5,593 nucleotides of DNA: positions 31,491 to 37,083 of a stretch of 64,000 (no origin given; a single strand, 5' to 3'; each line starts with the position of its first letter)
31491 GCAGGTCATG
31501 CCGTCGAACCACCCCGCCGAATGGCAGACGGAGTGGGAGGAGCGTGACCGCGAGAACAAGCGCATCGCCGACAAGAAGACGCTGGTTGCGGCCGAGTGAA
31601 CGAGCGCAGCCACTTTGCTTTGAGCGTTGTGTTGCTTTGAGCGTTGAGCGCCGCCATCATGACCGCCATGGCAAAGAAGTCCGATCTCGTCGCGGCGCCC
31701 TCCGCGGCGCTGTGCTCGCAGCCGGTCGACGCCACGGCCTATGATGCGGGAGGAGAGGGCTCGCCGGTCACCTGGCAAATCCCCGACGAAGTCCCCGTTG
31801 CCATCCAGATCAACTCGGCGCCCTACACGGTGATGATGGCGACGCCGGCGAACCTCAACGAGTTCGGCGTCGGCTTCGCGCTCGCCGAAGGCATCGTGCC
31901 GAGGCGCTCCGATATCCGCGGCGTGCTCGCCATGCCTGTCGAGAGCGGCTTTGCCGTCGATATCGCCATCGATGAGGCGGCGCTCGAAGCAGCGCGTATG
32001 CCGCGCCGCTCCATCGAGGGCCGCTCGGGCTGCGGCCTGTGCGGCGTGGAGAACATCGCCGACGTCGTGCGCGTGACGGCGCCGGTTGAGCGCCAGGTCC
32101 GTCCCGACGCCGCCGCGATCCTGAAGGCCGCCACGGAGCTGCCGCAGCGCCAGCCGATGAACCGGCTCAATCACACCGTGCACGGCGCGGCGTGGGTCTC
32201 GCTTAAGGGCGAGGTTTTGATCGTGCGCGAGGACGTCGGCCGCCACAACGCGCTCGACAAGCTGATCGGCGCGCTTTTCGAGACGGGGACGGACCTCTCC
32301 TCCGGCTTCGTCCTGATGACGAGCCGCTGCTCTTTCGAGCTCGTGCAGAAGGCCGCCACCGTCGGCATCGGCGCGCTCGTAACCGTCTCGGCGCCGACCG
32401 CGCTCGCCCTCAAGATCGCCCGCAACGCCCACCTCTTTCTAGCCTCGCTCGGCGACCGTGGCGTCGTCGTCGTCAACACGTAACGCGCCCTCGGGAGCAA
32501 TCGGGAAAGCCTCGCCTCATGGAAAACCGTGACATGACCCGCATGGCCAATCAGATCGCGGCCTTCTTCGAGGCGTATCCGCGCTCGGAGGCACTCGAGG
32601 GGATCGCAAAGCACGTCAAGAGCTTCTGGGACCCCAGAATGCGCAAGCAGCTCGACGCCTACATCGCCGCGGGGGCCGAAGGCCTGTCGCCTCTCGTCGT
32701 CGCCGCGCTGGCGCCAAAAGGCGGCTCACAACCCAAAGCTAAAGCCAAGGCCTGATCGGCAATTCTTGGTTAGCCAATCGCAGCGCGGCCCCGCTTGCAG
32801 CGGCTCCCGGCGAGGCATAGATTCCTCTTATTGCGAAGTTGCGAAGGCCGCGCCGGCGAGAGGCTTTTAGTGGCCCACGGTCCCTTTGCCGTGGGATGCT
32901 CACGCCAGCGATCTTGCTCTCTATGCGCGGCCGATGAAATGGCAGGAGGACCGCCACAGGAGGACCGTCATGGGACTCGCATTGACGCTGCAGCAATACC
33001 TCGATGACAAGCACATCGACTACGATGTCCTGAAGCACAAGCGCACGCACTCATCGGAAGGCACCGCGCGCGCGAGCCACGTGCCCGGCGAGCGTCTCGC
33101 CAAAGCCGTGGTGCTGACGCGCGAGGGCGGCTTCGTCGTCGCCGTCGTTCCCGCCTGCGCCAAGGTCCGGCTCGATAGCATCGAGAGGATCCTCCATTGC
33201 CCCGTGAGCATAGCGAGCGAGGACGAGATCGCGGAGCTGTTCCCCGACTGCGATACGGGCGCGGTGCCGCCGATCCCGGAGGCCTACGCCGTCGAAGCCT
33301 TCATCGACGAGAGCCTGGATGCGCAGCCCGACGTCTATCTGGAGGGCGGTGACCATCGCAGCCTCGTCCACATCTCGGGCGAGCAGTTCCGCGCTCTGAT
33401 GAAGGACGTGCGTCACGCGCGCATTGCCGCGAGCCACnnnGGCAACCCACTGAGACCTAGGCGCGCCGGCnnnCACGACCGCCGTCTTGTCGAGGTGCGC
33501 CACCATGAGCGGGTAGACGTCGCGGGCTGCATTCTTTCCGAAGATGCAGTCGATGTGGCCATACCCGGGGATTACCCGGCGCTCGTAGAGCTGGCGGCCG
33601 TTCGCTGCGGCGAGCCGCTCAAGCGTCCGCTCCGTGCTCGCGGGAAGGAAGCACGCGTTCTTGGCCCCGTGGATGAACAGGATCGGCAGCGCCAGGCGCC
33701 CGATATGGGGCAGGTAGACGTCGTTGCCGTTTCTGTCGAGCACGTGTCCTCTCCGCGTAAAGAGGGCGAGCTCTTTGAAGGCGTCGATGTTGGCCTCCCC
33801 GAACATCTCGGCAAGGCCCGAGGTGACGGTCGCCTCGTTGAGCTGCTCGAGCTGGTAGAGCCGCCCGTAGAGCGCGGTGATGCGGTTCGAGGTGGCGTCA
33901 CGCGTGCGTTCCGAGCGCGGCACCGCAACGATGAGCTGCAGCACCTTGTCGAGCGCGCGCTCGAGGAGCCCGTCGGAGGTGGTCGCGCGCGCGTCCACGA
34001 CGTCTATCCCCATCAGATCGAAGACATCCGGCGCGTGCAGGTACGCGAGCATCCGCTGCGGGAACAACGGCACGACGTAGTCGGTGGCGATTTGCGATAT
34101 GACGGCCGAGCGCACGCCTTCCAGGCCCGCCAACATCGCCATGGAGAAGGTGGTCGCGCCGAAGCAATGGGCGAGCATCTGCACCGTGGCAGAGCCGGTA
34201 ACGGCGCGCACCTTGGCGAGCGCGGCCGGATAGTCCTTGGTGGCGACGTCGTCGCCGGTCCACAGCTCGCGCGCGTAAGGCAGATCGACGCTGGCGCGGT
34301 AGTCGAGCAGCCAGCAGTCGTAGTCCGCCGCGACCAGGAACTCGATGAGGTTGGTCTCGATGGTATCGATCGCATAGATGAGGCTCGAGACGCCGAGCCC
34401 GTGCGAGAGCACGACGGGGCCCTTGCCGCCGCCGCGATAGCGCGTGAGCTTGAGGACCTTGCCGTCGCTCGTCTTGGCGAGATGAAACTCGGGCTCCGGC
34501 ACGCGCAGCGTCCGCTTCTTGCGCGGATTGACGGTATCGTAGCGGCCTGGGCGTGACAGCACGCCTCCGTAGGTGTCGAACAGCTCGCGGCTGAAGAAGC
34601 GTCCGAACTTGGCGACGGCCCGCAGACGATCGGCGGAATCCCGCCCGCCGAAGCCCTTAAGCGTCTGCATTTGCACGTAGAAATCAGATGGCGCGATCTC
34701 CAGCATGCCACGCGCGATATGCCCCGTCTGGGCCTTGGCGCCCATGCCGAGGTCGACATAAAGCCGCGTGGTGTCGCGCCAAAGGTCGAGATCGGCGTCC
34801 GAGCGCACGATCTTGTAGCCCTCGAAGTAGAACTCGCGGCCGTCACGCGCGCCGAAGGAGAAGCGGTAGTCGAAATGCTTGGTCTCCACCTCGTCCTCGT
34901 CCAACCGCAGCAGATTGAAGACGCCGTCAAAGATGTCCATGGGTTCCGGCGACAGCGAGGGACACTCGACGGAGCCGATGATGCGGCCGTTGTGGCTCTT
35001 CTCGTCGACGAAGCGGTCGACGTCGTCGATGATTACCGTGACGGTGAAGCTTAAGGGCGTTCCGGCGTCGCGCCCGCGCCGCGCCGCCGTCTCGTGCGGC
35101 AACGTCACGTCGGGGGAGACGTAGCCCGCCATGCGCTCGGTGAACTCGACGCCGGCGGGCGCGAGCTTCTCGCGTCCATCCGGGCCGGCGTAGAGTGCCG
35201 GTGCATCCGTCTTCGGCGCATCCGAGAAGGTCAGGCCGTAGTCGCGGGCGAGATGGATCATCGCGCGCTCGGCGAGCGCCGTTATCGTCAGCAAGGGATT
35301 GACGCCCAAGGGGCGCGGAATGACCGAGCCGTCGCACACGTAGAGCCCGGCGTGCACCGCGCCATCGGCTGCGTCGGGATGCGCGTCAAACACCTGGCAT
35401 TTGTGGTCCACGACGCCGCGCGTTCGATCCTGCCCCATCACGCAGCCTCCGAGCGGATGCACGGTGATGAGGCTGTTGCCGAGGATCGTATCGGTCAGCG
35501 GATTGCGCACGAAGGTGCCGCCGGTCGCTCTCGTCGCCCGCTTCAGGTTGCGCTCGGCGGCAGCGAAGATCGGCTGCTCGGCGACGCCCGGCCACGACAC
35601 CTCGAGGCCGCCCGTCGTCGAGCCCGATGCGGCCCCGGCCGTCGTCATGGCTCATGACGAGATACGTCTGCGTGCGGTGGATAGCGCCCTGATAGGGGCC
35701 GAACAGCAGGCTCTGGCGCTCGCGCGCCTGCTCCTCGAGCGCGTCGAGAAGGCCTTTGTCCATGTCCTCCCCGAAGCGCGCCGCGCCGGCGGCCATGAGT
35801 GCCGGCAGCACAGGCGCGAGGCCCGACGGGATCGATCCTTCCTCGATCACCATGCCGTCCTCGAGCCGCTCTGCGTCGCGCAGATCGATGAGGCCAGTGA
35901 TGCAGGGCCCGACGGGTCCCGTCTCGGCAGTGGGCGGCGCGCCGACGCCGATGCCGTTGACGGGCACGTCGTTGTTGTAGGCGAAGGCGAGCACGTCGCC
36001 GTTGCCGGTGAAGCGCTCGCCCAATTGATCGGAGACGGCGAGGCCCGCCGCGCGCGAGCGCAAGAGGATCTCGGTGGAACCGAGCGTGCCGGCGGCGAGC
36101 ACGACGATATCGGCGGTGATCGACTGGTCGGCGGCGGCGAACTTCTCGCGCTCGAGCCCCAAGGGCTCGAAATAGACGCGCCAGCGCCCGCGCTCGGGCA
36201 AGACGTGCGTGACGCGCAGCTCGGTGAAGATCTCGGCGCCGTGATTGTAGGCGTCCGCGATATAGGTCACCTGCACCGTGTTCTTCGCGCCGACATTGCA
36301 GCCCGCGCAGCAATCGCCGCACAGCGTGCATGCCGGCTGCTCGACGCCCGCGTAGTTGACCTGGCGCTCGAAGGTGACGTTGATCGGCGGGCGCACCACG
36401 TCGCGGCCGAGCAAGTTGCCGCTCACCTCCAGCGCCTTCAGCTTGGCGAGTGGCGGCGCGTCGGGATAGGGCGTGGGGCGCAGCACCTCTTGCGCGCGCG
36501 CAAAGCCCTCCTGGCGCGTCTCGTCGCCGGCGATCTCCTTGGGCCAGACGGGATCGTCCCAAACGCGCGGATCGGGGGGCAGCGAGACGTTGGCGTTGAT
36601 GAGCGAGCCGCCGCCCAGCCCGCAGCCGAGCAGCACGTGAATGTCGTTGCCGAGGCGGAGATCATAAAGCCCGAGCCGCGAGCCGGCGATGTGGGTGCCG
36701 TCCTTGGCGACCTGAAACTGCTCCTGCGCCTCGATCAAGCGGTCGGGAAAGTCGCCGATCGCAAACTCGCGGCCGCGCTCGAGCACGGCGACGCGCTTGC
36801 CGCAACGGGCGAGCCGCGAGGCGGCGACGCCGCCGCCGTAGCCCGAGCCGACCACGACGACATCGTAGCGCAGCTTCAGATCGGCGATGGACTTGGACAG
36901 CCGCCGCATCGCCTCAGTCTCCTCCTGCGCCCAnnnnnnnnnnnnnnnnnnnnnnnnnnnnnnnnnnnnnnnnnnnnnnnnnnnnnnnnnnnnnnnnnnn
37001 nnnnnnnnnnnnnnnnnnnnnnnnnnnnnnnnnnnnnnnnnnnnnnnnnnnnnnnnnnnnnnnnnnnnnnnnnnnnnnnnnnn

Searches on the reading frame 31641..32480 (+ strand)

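Call 80: search_protein_families(library=pfam, proteins=[window:31641-32480:+], max_evalue=0.001)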
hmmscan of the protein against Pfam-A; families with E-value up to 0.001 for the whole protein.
window:31641-32480:+ (280 aa): 1 family
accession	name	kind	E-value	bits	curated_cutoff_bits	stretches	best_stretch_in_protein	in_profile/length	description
PF02634.21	FdhD-NarQ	-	3.8e-60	204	27.2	1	49-268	2-219/237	FdhD/NarQ family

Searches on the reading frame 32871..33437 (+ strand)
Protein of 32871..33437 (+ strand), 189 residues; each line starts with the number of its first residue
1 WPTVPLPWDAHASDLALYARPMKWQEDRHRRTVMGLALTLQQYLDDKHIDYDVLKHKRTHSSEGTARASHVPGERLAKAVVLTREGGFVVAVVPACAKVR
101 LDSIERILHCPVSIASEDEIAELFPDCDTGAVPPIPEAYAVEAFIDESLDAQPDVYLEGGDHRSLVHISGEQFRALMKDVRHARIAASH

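Call 80: search_protein_families(library=pfam, proteins=[window:32871-33437:+], max_evalue=0.001)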
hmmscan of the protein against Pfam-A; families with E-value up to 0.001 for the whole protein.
window:32871-33437:+ (189 aa): 1 family
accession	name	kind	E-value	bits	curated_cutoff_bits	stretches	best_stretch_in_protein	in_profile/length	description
PF04073.20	tRNA_edit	-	2.4e-23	83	25.5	1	56-175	1-122/123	Aminoacyl-tRNA editing domain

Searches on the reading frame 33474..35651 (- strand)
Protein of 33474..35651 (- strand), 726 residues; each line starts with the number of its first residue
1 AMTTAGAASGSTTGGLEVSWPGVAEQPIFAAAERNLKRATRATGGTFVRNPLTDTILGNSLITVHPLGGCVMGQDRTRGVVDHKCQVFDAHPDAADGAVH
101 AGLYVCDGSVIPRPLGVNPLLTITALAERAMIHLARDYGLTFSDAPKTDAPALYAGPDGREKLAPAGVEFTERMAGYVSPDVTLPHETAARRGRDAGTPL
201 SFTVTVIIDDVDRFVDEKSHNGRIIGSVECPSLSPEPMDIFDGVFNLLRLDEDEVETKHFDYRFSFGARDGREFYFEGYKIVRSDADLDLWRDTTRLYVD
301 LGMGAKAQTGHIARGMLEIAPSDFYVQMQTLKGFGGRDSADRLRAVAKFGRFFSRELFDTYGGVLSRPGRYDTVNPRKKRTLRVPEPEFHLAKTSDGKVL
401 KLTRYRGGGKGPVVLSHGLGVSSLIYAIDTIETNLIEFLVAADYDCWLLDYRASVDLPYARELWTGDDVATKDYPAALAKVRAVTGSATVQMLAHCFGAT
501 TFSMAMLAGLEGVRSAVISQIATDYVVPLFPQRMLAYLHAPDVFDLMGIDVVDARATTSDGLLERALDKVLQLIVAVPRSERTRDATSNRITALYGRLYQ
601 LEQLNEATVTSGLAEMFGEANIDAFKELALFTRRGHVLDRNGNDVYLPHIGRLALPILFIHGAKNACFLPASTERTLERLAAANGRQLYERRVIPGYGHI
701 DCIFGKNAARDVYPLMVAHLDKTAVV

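Call 10: search_protein_families(library=pfam, proteins=[window:33474-35651:-], max_evalue=0.001)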
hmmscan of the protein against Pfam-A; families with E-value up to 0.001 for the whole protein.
window:33474-35651:- (726 aa): 3 families
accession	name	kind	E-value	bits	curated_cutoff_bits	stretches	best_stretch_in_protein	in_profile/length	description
PF05199.19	GMC_oxred_C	-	2.6e-14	54.4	24.6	1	47-127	64-139/139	GMC oxidoreductase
PF00561.26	Abhydrolase_1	-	9.3e-08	32.5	25.8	1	412-705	2-244/245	alpha/beta hydrolase fold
PF12146.15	Hydrolase_4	-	0.00068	19.4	27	0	410-519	4-107/239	Serine aminopeptidase, S33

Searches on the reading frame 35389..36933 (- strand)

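Call 10: search_protein_families(library=pfam, proteins=[window:35389-36933:-], max_evalue=0.001)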
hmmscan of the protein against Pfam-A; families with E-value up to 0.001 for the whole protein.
window:35389-36933:- (515 aa): 6 families
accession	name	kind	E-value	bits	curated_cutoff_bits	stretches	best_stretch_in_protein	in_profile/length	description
PF00732.25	GMC_oxred_N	-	1.2e-13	51.8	23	1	84-293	14-200/218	GMC oxidoreductase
PF07992.20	Pyr_redox_2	-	4.1e-07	30.2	26.1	1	23-63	1-41/291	Pyridine nucleotide-disulphide oxidoreductase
PF00890.30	FAD_binding_2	-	1.7e-06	27.9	20.4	1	24-57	1-34/414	FAD binding domain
PF01266.30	DAO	-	1.4e-05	25.2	27.9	0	24-58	1-35/353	FAD dependent oxidoreductase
PF13450.12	NAD_binding_8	-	7.4e-05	23.4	21.9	1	27-56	1-30/68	NAD(P)-binding Rossmann-like domain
PF00070.33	Pyr_redox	-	0.00083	20.3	22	0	25-58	2-35/82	Pyridine nucleotide-disulphide oxidoreductase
